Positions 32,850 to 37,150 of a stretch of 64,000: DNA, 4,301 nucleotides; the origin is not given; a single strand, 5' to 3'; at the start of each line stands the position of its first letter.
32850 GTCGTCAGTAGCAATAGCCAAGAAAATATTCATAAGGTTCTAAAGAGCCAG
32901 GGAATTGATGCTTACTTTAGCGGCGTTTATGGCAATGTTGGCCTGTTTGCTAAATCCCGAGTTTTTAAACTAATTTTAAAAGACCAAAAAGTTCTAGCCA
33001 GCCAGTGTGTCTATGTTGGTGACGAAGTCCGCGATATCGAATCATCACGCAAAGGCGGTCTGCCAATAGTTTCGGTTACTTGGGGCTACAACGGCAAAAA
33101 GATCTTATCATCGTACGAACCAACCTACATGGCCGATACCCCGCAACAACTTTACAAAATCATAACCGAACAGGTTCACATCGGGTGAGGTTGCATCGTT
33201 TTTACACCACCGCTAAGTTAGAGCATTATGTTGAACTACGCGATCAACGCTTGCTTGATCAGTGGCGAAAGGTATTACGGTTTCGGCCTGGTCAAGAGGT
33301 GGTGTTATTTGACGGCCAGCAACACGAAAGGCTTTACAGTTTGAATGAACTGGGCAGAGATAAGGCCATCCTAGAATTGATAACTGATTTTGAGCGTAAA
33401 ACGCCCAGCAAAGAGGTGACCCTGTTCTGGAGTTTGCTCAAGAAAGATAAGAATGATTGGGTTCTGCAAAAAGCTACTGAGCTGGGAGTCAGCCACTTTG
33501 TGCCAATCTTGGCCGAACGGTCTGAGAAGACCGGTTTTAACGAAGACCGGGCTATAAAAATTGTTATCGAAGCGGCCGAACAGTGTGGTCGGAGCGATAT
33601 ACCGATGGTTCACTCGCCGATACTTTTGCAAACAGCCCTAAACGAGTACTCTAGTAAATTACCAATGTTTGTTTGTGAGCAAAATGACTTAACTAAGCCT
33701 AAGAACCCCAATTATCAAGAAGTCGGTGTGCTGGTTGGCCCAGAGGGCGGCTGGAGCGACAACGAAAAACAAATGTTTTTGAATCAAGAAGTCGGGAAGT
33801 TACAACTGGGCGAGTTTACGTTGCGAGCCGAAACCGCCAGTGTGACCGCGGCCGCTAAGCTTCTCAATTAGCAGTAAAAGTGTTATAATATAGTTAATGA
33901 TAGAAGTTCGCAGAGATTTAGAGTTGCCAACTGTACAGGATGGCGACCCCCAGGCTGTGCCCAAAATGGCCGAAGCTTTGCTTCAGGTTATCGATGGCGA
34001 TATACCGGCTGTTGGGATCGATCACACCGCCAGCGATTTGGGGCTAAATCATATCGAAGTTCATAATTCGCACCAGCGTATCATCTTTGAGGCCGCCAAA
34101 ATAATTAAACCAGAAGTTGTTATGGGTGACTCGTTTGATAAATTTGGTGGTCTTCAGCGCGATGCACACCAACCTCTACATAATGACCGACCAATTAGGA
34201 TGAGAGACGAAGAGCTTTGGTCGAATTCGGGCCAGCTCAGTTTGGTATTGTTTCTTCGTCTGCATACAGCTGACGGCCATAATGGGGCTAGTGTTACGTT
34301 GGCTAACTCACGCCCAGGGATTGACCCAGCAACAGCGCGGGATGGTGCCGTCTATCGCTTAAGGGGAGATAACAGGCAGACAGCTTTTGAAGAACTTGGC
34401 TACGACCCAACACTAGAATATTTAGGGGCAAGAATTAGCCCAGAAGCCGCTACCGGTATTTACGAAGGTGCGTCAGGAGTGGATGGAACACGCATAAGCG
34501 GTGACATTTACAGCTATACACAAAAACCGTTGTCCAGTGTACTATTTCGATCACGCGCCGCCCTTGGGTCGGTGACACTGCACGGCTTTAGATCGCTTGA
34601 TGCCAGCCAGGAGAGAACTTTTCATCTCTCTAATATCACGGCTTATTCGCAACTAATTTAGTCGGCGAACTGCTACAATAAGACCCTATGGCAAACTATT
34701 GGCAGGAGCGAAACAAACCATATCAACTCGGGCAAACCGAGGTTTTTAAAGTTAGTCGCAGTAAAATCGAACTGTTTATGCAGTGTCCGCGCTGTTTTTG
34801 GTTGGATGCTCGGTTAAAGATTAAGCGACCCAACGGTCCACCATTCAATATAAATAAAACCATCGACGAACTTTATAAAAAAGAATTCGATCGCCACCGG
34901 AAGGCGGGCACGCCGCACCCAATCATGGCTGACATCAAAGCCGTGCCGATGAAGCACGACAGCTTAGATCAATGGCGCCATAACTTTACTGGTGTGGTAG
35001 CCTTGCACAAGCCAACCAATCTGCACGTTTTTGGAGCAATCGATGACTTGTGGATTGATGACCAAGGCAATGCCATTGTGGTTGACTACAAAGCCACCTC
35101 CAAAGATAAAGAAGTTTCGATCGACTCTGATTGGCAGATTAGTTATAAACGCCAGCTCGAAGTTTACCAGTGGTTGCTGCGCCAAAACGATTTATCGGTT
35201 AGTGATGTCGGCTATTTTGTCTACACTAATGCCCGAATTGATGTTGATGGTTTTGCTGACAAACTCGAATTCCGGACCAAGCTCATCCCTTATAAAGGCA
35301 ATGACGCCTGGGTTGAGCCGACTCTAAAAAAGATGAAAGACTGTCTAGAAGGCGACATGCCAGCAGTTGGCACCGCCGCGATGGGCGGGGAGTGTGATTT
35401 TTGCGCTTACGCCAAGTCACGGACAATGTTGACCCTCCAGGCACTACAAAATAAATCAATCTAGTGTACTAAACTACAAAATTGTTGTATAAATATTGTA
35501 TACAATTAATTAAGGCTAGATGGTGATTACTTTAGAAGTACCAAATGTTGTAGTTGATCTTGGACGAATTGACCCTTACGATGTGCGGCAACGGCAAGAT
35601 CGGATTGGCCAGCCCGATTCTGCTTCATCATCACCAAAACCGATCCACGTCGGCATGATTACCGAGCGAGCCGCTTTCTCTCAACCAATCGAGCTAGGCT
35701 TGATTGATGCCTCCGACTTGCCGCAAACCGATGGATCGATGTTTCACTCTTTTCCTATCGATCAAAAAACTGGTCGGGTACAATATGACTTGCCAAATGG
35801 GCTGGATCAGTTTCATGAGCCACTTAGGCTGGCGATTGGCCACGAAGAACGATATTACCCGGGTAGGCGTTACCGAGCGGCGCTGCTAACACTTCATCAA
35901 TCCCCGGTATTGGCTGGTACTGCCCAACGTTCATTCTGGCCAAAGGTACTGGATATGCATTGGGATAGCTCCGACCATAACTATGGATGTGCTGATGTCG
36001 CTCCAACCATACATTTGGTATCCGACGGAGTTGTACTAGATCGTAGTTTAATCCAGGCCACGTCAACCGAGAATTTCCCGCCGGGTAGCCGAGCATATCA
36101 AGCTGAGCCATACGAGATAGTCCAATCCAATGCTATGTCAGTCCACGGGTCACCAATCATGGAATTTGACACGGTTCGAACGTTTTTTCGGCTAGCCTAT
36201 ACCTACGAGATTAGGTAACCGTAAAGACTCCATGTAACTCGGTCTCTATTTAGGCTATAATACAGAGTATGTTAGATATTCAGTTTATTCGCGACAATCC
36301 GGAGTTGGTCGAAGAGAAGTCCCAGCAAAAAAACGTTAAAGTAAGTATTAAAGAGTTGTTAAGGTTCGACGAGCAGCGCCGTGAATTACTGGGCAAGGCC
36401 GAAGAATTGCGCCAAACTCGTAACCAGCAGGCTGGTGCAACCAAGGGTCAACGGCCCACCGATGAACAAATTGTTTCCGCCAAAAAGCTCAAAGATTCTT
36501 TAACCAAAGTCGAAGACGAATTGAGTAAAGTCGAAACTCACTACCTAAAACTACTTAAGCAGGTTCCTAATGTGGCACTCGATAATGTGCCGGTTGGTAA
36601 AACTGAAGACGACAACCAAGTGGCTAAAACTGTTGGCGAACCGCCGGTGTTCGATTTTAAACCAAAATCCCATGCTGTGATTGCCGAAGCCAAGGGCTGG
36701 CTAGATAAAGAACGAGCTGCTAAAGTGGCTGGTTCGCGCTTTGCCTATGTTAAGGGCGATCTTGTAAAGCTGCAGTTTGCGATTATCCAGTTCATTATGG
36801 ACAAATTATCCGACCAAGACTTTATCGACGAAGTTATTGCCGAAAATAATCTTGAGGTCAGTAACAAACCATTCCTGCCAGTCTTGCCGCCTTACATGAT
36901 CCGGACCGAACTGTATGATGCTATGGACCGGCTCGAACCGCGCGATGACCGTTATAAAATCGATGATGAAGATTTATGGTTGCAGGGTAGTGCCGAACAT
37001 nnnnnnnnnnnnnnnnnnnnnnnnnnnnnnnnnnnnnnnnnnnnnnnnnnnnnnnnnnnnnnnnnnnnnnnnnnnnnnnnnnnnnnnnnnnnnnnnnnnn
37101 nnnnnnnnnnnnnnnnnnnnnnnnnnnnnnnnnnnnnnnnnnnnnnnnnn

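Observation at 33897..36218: Candidate novel three-gene island: two paralogous His-rich unknown proteins bracket a four-Cys PD-(D/E)XK nuclease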

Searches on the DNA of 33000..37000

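Call 90: search_rna_families(source=window, start=33000, end=37000, threshold=evalue, max_evalue=1)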
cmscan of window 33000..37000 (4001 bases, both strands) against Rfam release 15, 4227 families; matches with E-value up to 1: 3.
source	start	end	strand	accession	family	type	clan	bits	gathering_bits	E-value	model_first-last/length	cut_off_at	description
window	35411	35510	+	RF01769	greA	Cis-reg; leader;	-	22.8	60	0.56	1-124/124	no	Enterobacteria greA leader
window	35072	35135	+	RF01153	sn3060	Gene; snRNA; snoRNA; CD-box;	-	21.4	45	0.43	1-67/67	no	Small nucleolar RNA sn3060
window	35075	35132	+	RF01123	sR35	Gene; snRNA; snoRNA; CD-box;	-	17.2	60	0.55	1-57/57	no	Small nucleolar RNA sR35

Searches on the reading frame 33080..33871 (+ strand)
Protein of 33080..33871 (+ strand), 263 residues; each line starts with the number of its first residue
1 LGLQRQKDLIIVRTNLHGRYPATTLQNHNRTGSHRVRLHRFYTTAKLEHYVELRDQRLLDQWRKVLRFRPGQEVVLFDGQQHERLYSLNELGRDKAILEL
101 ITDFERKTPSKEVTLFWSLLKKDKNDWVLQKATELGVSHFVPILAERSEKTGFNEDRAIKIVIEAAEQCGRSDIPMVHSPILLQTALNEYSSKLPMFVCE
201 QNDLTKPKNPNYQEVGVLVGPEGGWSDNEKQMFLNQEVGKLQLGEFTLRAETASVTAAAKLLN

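Call 21: search_protein_families(library=ncbifam, proteins=[window:33080-33871:+], max_evalue=1)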
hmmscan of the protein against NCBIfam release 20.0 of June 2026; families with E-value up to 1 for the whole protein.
window:33080-33871:+ (263 aa): 24 families
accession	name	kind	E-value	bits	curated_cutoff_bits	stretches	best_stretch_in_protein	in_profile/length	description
NF008696.0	PRK11713.3-5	equivalog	1.4e-46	158.8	234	1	37-259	5-236/248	16S rRNA (uracil(1498)-N(3))-methyltransferase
NF008694.0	PRK11713.3-2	equivalog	7.9e-45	153.1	234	1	50-260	21-236/245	16S rRNA (uracil(1498)-N(3))-methyltransferase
NF008692.0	PRK11713.1-5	equivalog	2.7e-44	151.4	196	1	37-261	2-239/246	16S rRNA (uracil(1498)-N(3))-methyltransferase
TIGR00046.1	TIGR00046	subfamily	1.7e-41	142.1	41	1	39-260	3-232/240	RsmE family RNA methyltransferase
NF008707.0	PRK11713.7-2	equivalog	1.7e-39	135.6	327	1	39-261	12-249/255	16S rRNA (uracil(1498)-N(3))-methyltransferase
NF008711.0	PRK11713.7-6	equivalog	2e-38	132.4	304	1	39-262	4-239/244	16S rRNA (uracil(1498)-N(3))-methyltransferase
NF008697.0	PRK11713.4-1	equivalog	3.3e-35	121.6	234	1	63-261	31-239/250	16S rRNA (uracil(1498)-N(3))-methyltransferase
NF008706.0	PRK11713.7-1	equivalog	1.7e-32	113.1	273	1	38-259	3-224/232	16S rRNA (uracil(1498)-N(3))-methyltransferase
NF008709.0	PRK11713.7-4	equivalog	1.9e-32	112.6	292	1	62-259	26-236/246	16S rRNA (uracil(1498)-N(3))-methyltransferase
NF008701.0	PRK11713.5-5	equivalog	7.3e-31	107.3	215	1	39-261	2-225/228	16S rRNA (uracil(1498)-N(3))-methyltransferase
NF008704.0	PRK11713.6-3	equivalog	3.4e-30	105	216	1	64-259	25-218/227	16S rRNA (uracil(1498)-N(3))-methyltransferase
NF008705.0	PRK11713.6-4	equivalog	4e-29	101.6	343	1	63-259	29-232/248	16S rRNA (uracil(1498)-N(3))-methyltransferase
NF008690.0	PRK11713.1-1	equivalog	4.8e-26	91.6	342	1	37-260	2-234/243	16S rRNA (uracil(1498)-N(3))-methyltransferase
NF008702.0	PRK11713.6-1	equivalog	1.6e-25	89.7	269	1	64-259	28-227/235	16S rRNA (uracil(1498)-N(3))-methyltransferase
NF008691.0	PRK11713.1-4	equivalog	3.3e-25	88.7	279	1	56-257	22-240/252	16S rRNA (uracil(1498)-N(3))-methyltransferase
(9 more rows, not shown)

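Call 91: search_protein_families(library=pfam, proteins=[window:33185-33871:+], max_evalue=0.01)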
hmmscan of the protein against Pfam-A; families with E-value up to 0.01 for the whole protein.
window:33185-33871:+ (228 aa): 2 families
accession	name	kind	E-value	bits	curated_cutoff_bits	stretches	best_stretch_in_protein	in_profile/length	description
PF04452.19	Methyltrans_RNA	-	9.3e-40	136.3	23.9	1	75-225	5-163/165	RNA methyltransferase domain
PF20260.4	PUA_4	-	7.7e-08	32.8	23.9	1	29-65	11-47/48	RNA methyltransferase PUA domain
